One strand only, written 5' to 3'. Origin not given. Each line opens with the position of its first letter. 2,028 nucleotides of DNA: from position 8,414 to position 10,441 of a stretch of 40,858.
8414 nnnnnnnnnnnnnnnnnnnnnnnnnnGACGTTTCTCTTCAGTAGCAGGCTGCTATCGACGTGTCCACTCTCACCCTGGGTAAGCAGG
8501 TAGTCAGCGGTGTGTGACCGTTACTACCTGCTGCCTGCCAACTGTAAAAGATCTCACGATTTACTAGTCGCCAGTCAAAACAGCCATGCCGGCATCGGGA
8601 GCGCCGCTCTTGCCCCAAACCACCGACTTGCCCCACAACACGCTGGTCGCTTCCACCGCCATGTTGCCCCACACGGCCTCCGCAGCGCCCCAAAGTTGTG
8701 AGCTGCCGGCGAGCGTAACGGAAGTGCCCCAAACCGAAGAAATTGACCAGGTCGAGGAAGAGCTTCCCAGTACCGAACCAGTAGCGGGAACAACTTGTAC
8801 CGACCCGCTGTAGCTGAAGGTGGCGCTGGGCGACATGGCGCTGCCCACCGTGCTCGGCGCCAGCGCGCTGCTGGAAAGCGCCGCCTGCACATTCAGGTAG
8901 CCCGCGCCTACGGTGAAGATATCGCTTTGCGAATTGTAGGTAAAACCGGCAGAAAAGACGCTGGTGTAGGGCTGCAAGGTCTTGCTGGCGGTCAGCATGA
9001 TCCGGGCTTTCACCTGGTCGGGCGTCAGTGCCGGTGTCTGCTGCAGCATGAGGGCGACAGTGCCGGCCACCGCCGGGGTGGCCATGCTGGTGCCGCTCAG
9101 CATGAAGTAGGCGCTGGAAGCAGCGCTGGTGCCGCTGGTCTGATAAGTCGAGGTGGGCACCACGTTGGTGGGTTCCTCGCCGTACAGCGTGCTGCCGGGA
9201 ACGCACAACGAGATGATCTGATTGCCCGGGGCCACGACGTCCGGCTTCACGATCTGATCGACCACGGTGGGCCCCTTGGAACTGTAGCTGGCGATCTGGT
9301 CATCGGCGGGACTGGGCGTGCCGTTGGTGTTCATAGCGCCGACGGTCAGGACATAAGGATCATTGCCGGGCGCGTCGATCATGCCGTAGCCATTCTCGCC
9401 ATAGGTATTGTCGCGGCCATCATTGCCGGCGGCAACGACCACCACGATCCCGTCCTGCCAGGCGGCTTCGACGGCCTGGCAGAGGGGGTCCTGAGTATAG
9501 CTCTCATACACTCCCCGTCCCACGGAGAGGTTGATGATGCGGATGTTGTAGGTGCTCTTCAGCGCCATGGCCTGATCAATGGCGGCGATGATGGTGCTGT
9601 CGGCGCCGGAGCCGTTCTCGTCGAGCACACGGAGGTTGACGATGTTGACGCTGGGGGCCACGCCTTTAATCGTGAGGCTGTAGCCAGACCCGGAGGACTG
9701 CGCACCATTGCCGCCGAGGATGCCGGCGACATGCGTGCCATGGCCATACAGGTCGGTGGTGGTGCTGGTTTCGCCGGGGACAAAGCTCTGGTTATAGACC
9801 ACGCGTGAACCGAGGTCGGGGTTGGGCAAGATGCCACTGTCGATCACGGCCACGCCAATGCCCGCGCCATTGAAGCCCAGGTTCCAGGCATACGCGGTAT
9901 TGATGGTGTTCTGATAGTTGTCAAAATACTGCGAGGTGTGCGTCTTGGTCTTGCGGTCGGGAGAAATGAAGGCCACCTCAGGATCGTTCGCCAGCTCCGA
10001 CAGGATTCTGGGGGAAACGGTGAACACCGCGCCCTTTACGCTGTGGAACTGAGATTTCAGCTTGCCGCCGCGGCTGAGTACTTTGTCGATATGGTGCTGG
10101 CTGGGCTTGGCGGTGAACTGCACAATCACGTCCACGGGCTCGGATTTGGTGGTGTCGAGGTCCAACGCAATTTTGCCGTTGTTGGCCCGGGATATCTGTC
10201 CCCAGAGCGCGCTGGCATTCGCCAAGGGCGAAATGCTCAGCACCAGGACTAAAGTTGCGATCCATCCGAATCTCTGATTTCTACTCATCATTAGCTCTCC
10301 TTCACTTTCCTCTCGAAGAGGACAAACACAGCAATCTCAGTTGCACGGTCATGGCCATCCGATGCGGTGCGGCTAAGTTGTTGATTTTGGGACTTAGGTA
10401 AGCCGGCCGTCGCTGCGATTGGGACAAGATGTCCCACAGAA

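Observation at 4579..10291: Tandemly duplicated subtilase + stand-alone 6-TM membrane protein cassette: candidate uncharacterised module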

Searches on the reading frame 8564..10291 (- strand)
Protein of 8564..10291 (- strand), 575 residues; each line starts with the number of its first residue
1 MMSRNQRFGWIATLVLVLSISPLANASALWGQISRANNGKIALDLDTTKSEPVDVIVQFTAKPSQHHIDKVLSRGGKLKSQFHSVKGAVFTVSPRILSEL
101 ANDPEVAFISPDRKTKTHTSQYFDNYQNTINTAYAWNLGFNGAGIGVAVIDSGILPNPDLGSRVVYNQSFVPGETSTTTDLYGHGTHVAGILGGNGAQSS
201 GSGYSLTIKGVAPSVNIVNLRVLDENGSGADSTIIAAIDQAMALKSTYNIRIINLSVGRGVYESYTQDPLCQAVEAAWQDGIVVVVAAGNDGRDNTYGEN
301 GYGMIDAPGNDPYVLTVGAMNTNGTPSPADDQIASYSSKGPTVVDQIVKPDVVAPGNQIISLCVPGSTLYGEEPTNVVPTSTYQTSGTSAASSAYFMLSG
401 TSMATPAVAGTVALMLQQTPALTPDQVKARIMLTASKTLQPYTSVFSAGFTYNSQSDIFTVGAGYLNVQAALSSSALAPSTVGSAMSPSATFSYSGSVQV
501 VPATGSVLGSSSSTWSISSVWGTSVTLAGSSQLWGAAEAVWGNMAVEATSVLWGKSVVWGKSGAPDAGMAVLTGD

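Call 3: search_protein_families(library=pfam, proteins=[window:8564-10291:-], max_evalue=1)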
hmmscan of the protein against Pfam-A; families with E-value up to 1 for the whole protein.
window:8564-10291:- (575 aa): 2 families
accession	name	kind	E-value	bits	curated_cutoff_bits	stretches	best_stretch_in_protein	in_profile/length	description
PF00082.27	Peptidase_S8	-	4.5e-55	187.4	21.8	1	142-440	1-277/288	Subtilase family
PF05922.21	Inhibitor_I9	-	0.13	13.4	21.2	1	74-118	37-82/82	Peptidase inhibitor I9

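Call 6: search_protein_families(library=ncbifam, proteins=[window:8564-10291:-], max_evalue=1)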
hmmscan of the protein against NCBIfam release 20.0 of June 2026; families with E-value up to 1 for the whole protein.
window:8564-10291:- (575 aa): 7 families
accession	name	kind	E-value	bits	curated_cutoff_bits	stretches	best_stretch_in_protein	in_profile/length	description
TIGR03921.1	T7SS_mycosin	equivalog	3e-44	151.6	278.75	1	132-500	3-313/353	type VII secretion-associated serine protease mycosin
NF040553.1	SGO_0316_fam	subfamily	2.2e-17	62.1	1400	2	178-323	354-502/1486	SGO_0316/SGO_0317 family LPXTG-anchored serine peptidase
NF033595.1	denti_PrtP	equivalog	7.1e-14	51.3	300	1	253-445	342-490/606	dentilisin complex serine proteinase subunit PrtP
NF049966.1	QH_SP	equivalog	8.4e-14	51.4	165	2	147-292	2-126/219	subtilisin-like serine protease QhpE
TIGR03895.1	protease_PatA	subfamily_domain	9e-12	44.5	421.05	2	184-340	1-139/606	PatA/PatG family cyanobactin maturation protease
NF040809.1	germ_prot_CspBA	exception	2.5e-10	38.7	1250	3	172-297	712-830/1099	bifunctional germination protease/germinant receptor pseudoprotease CspBA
NF040808.2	CspC_non_triad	exception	1.2e-05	24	675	2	172-294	157-280/556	bile acid germinant receptor pseudoprotease CspC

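Call 37: find_homologous_proteins(query=window:8564-10291:-, max_evalue=1e-20)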
Query window:8564-10291:- (575 aa): 7003 proteins with E <= 1e-20 among 8000 candidates; the best 120 are listed.
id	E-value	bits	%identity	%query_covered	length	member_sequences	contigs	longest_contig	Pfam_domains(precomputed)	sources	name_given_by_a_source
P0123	0.0e+0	1247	100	100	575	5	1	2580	PF00082.28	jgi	-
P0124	5.7e-260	882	72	100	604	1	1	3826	PF00082.28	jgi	jgi:serine protease AprX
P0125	2.2e-226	771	67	94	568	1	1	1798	PF00082.28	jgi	jgi:serine protease AprX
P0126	4.9e-183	628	56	96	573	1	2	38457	PF00082.28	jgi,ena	-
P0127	1.3e-180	620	56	97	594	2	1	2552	PF00082.28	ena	-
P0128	9.2e-180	617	56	95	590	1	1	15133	PF00082.28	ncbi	-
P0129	7.6e-179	614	56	95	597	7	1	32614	PF00082.28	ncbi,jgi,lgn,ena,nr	ncbi:MAG TPA: S8 family peptidase [Terriglobales bacterium]|nr:S8 family peptidase [Terriglobales ba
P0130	8.0e-178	611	55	98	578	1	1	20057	PF00082.28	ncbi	-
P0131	1.4e-172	594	53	98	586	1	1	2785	PF00082.28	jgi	jgi:serine protease AprX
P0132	2.4e-172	593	54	98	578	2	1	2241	PF00082.28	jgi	jgi:serine protease AprX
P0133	2.8e-172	593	55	91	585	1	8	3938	PF00082.28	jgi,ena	-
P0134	7.4e-172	591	54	93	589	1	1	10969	PF00082.28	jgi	jgi:serine protease AprX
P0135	1.3e-171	590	56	93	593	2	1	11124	PF00082.28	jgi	jgi:serine protease AprX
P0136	1.8e-171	590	53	97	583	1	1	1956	PF00082.28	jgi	-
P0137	1.8e-171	590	53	99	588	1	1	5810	PF00082.28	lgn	-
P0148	2.7e-169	583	55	91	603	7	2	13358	PF00082.28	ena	-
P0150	6.9e-169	581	53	93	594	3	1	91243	PF00082.28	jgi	jgi:serine protease AprX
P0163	1.5e-166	574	53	95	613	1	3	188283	PF00082.28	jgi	jgi:serine protease AprX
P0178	8.0e-165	568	53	93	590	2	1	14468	PF00082.28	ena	-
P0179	8.5e-165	568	54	92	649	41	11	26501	PF00082.28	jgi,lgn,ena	-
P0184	1.9e-164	567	55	94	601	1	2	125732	PF00082.28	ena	-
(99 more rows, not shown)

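Call 48: find_encoding_contigs(protein=P0163, flank=5000, max_places=2)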
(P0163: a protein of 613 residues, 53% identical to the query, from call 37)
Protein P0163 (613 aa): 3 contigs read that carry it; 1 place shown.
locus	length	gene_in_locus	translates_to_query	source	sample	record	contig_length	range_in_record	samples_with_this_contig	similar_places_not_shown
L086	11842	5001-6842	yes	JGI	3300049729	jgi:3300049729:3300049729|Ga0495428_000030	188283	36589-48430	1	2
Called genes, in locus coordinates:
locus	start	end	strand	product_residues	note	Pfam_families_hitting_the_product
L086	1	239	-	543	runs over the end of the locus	PF00496:SBP_bac_5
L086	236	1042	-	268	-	PF00528:BPD_transp_1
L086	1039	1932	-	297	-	PF00528:BPD_transp_1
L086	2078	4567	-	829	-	PF20972:MASE9 (weak), PF01966:HD, PF13487:HD_5, PF01590:GAF, PF13185:GAF_2, PF13492:GAF_3, PF00990:GGDEF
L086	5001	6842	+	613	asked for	PF00082:Peptidase_S8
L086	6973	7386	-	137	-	PF01022:HTH_5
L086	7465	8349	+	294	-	PF01135:PCMT, PF13489:Methyltransf_23, PF01209:Ubie_methyltran, PF06325:PrmA (weak), PF13847:Methyltransf_31, PF08241:Methyltransf_11, PF08242:Methyltransf_12, PF13649:Methyltransf_25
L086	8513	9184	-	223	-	PF03141:Methyltransf_29 (weak), PF13489:Methyltransf_23, PF03848:TehB (weak), PF13847:Methyltransf_31, PF08241:Methyltransf_11, PF08242:Methyltransf_12, PF13649:Methyltransf_25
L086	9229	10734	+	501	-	PF00089:Trypsin, PF13365:Trypsin_2, PF00595:PDZ, PF13180:PDZ_2, PF17820:PDZ_6 (faint), PF13180:PDZ_2 (weak)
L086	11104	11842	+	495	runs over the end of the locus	PF00370:FGGY_N, PF02782:FGGY_C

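Call 49: find_encoding_contigs(protein=P0150, flank=5000, max_places=2)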
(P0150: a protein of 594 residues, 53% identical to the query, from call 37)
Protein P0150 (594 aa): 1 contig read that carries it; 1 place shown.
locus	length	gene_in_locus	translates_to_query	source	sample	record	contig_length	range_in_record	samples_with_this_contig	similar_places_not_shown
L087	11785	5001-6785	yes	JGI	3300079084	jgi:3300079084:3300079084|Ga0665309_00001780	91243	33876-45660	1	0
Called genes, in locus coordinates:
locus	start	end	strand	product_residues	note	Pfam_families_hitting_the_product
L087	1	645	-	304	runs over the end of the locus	PF14326:DUF4384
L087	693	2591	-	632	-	PF00069:Pkinase, PF03109:ABC1 (faint), PF07714:PK_Tyr_Ser-Thr, PF01636:APH (faint), PF03781:FGE-sulfatase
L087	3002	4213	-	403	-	PF00890:FAD_binding_2, PF01266:DAO (faint), PF01946:Thi4 (faint), PF03486:HI0933_like, PF07992:Pyr_redox_2, PF12831:FAD_oxidored, PF22780:HI0933_like_1st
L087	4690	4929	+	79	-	-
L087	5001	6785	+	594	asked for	PF00082:Peptidase_S8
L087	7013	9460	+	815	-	PF13487:HD_5, PF01966:HD, PF01590:GAF, PF13185:GAF_2, PF13492:GAF_3, PF00990:GGDEF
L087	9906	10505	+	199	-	PF01066:CDP-OH_P_transf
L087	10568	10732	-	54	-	-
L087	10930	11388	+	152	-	PF02082:Rrf2, PF12802:MarR_2 (weak)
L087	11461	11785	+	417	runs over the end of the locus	PF00266:Aminotran_5, PF01212:Beta_elim_lyase (weak)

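Call 50: find_encoding_contigs(protein=P0179, flank=5000, max_places=2)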
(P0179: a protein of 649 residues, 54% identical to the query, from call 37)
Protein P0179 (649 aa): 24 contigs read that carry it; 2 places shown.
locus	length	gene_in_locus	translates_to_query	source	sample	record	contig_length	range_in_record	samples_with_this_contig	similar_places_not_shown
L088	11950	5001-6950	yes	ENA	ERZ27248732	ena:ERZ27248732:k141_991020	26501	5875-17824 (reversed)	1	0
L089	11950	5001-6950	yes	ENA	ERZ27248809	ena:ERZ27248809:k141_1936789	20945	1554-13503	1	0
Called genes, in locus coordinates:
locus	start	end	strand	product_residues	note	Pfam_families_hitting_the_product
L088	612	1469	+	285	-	PF00528:BPD_transp_1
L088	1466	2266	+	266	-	PF00528:BPD_transp_1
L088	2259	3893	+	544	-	PF00496:SBP_bac_5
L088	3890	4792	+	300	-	PF00005:ABC_tran, PF13304:AAA_21 (weak)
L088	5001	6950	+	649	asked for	PF00082:Peptidase_S8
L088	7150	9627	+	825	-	PF20972:MASE9 (weak), PF13487:HD_5, PF01966:HD, PF01590:GAF, PF13185:GAF_2, PF13492:GAF_3, PF00990:GGDEF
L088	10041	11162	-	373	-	PF01758:SBF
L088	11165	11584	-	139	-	PF01022:HTH_5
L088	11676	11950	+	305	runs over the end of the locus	PF01135:PCMT (weak), PF13489:Methyltransf_23, PF01209:Ubie_methyltran, PF06325:PrmA (weak), PF13847:Methyltransf_31, PF08241:Methyltransf_11, PF08242:Methyltransf_12, PF13649:Methyltransf_25, +1 more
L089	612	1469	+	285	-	PF00528:BPD_transp_1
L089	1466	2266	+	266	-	PF00528:BPD_transp_1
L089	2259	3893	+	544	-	PF00496:SBP_bac_5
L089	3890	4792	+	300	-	PF00005:ABC_tran, PF13304:AAA_21 (weak)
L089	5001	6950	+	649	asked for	PF00082:Peptidase_S8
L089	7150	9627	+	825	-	PF20972:MASE9 (weak), PF13487:HD_5, PF01966:HD, PF01590:GAF, PF13185:GAF_2, PF13492:GAF_3, PF00990:GGDEF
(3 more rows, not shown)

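Call 52: find_encoding_contigs(protein=P0184, flank=5000, max_places=1)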
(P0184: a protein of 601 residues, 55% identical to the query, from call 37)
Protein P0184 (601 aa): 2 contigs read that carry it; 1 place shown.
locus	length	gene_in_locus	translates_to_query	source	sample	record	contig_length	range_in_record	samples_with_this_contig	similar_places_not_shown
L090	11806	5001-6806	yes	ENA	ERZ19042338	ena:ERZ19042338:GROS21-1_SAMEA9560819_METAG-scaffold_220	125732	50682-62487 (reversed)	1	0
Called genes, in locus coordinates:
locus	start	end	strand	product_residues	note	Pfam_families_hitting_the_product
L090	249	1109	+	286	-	PF00528:BPD_transp_1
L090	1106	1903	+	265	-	PF00528:BPD_transp_1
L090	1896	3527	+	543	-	PF00496:SBP_bac_5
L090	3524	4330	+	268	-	PF00005:ABC_tran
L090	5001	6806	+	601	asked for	PF00082:Peptidase_S8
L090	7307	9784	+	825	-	PF13487:HD_5, PF01966:HD, PF01590:GAF, PF13185:GAF_2, PF13492:GAF_3 (weak), PF00990:GGDEF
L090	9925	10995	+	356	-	PF00356:LacI (weak), PF00532:Peripla_BP_1, PF13407:Peripla_BP_4 (weak), PF13377:Peripla_BP_3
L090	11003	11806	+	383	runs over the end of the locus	PF07690:MFS_1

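Call 54: predict_structure(alignment_id=A4)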
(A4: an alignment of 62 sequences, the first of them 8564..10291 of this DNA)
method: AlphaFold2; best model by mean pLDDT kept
length: 575 residues; sequences in the alignment: 62
mean_pLDDT: 72.7   pTM: 0.73
mean pLDDT of the five models: 72.7, 71.5, 70.1, 69.1, 65.3
residues with pLDDT >= 90: 180; 70-90: 199; 50-70: 69; < 50: 127
segments of 3 or more residues with pLDDT < 50: 1-37, 82-85, 112-119, 290-308, 337-344, 528-575
pLDDT, mean of each block of 10 residues (from residue 1): 33 31 31 43 67 76 85 88 59 89 79 40 75 96 98 92 94 79 90 94 91 98 81 85 97 79 68 89 82 38 48 86 79 60 62 85 85 82 89 83 89 98 97 89 57 59 90 94 87 68 80 82 60 30 30 26 28 23
secondary structure, 60 per line:
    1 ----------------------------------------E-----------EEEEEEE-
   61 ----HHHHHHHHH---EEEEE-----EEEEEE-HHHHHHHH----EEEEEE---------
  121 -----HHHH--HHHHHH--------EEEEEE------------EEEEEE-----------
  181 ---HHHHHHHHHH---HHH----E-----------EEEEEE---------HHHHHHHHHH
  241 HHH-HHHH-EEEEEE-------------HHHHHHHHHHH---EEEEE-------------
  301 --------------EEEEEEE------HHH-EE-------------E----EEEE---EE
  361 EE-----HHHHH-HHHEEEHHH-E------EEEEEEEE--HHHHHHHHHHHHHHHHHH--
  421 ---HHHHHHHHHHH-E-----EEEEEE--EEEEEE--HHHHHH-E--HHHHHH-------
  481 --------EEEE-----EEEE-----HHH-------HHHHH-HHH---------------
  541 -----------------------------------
elements in order: E53-59 H65-73 E77-81 E87-92 H94-101 E106-111 H126-129 H132-137 E146-151 E164-169 H184-193 E216-221 H231-243 H245-248 E250-255 H269-279 E283-287 E315-321 E352-355 E359-362 H368-372 E377-379 E391-398 H401-418 H424-434 E442-447 E450-455 H458-463 H468-473 E489-492 E498-501 H517-521

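Call 63: fold_search(model_id=the predicted structure, library=pdb)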
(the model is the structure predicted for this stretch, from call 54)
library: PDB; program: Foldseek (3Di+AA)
matches with E <= 10: 971; with E <= 0.001: 332
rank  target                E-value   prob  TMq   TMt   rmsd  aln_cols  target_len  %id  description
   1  3afg_A                2.3e-27  1.00  0.46  0.52  10.8       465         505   32  Crystal structure of ProN-Tk-SP from Thermococcus kodakaraensis (released 2010-08-04)
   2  3afg_B                3.1e-26  1.00  0.45  0.51  10.0       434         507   33  Crystal structure of ProN-Tk-SP from Thermococcus kodakaraensis (released 2010-08-04)
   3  3whi_B                1.7e-25  1.00  0.41  0.65  10.8       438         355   30  Crystal structure of unautoprocessed form of IS1-inserted Pro-subtilisin E (released 2013-12-25)
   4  3whi_A                1.7e-25  1.00  0.41  0.65  10.5       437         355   30  Crystal structure of unautoprocessed form of IS1-inserted Pro-subtilisin E (released 2013-12-25)
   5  9ues_B                3.2e-23  1.00  0.47  0.65   3.4       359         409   36  Crystal structure of an inactive TKSP mutant in complex with the TKS propeptide (released 2026-02-18)
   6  6o44_A                6.3e-22  1.00  0.42  0.85   5.6       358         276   31  Insight into subtilisin E-S7 cleavage pattern based on crystal structure and hydrolysates peptide analysis (released 2019-04-10)
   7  3wiu_C                6.3e-22  1.00  0.40  0.57  11.3       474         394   25  Crystal structure of Pro-S324A/L349A (released 2014-10-01)
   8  4jp8                  6.3e-22  1.00  0.40  0.56  11.5       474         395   25  Crystal structure of Pro-F17H/S324A (released 2014-01-29)
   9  2z2z                  7.1e-22  1.00  0.40  0.58  10.9       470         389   25  Crystal structure of unautoprocessed form of Tk-subtilisin soaked by 10mM CaCl2 (released 2007-12-04)
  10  3wiv_A                8.4e-22  1.00  0.40  0.58  11.2       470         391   26  Crystal structure of Pro-S324A/D356A (released 2014-10-01)
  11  2zwp_B                9.0e-22  1.00  0.41  0.60  11.3       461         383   25  Crystal structure of Ca3 site mutant of Pro-S324A (released 2009-06-23)
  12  1mee_A                9.5e-22  1.00  0.42  0.86   5.4       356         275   31  THE COMPLEX BETWEEN THE SUBTILISIN FROM A MESOPHILIC BACTERIUM AND THE LEECH INHIBITOR EGLIN-C (released 1992-10-15)
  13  2zwo_C                1.0e-21  1.00  0.40  0.58  11.1       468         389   24  Crystal structure of Ca2 site mutant of Pro-S324A (released 2009-06-23)
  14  6pak_A                1.3e-21  1.00  0.42  0.85   5.6       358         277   31  Insight into subtilisin E-S7 cleavage pattern based on crystal structure and hydrolysates peptide analysis (released 2019-10-23)
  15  3wiv_C                1.6e-21  1.00  0.40  0.57  11.8       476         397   26  Crystal structure of Pro-S324A/D356A (released 2014-10-01)
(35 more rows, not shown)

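Call 70: search_protein_families(library=pfam, proteins=[L088:7150-9627:+], max_evalue=0.001)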
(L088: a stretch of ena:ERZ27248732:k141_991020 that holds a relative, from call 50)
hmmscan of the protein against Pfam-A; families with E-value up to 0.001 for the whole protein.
L088:7150-9627:+ (825 aa): 8 families
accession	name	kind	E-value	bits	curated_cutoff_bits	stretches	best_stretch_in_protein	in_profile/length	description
PF13487.12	HD_5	-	3.1e-41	141.4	27.2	1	261-421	7-170/170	HD domain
PF00990.26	GGDEF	-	1.2e-37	129.6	23.8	1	651-803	1-157/161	Diguanylate cyclase, GGDEF domain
PF01966.28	HD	-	1.9e-24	86.6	22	1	270-389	3-115/116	HD domain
PF13185.12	GAF_2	-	3.9e-14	53.5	28.6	1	503-639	2-136/136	GAF domain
PF01590.32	GAF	-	5.5e-11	43.6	22.4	1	505-636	2-131/133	GAF domain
PF13492.12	GAF_3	-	3.1e-09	37.8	27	1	504-640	1-129/129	GAF domain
PF20972.2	MASE9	-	3.6e-06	27.5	24.3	1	45-181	38-166/203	MASE9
PF08668.18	HDOD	-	0.00029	20.8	22.9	1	269-357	96-194/196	HDOD domain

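Call 77: find_encoding_contigs(protein=P0148, flank=5000, max_places=1)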
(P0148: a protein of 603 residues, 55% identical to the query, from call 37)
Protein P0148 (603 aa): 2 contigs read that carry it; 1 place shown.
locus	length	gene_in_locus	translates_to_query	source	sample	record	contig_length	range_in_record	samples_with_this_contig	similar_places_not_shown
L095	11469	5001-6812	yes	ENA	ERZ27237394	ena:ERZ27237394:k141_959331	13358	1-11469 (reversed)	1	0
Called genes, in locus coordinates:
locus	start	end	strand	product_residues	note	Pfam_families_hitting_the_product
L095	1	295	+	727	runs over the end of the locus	?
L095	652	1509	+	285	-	PF00528:BPD_transp_1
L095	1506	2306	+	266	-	PF00528:BPD_transp_1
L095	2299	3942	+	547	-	PF00496:SBP_bac_5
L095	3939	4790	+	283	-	PF00005:ABC_tran, PF13304:AAA_21 (weak)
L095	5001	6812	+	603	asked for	PF00082:Peptidase_S8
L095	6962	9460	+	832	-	PF01966:HD, PF13487:HD_5, PF01590:GAF, PF13185:GAF_2, PF13492:GAF_3 (weak), PF00990:GGDEF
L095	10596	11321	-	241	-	PF00691:OmpA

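Call 78: find_encoding_contigs(protein=P0178, flank=5000, max_places=1)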
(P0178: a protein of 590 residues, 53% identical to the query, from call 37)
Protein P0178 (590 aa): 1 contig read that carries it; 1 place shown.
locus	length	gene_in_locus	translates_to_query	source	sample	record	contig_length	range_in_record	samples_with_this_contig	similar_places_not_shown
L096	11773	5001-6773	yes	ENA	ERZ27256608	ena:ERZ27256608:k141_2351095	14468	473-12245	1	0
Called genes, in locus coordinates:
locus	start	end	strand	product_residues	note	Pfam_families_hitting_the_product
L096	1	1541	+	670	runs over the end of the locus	?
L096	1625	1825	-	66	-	-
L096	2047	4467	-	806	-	PF01966:HD, PF13487:HD_5, PF01590:GAF, PF13185:GAF_2, PF13492:GAF_3 (weak), PF00990:GGDEF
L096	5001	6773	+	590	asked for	PF00082:Peptidase_S8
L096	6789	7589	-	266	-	PF00005:ABC_tran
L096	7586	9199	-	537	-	PF00496:SBP_bac_5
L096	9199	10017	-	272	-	PF00528:BPD_transp_1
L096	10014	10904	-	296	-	PF00528:BPD_transp_1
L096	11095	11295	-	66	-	-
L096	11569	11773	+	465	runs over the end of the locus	-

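Call 82: search_protein_families(library=padloc, proteins=[window:8564-10291:-], max_evalue=0.01)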
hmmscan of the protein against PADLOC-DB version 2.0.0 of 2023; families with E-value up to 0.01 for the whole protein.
window:8564-10291:- (575 aa): 6 families
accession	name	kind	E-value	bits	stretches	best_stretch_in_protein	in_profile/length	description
PDLC03014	subtilase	-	3.8e-35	120.1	1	125-450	157-388/391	-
PDLC02197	IetS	-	2.3e-17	60.5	1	95-429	211-529/749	-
PDLC02198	IetS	-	8.8e-16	55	2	147-290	256-398/795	-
PDLC02201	IetS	-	9.2e-12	42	1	147-432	257-521/781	-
PDLC02199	IetS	-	8.7e-08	28.8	1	32-418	213-582/826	-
PDLC02200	IetS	-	0.0099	12.1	0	147-435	272-548/780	-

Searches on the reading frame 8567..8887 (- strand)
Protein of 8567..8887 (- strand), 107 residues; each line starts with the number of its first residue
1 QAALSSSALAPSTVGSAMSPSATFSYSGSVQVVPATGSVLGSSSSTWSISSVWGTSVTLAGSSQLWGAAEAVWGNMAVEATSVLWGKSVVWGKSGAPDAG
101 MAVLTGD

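Call 36: find_homologous_proteins(query=window:8567-8887:-, max_evalue=0.001)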
Query seq(107 aa) (107 aa): 2 proteins with E <= 0.001 among 15 candidates.
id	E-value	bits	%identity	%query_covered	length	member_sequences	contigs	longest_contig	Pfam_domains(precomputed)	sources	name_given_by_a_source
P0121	7.9e-12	63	50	92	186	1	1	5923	PF00082.28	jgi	jgi:serine protease AprX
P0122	5.2e-7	48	44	88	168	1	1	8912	-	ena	-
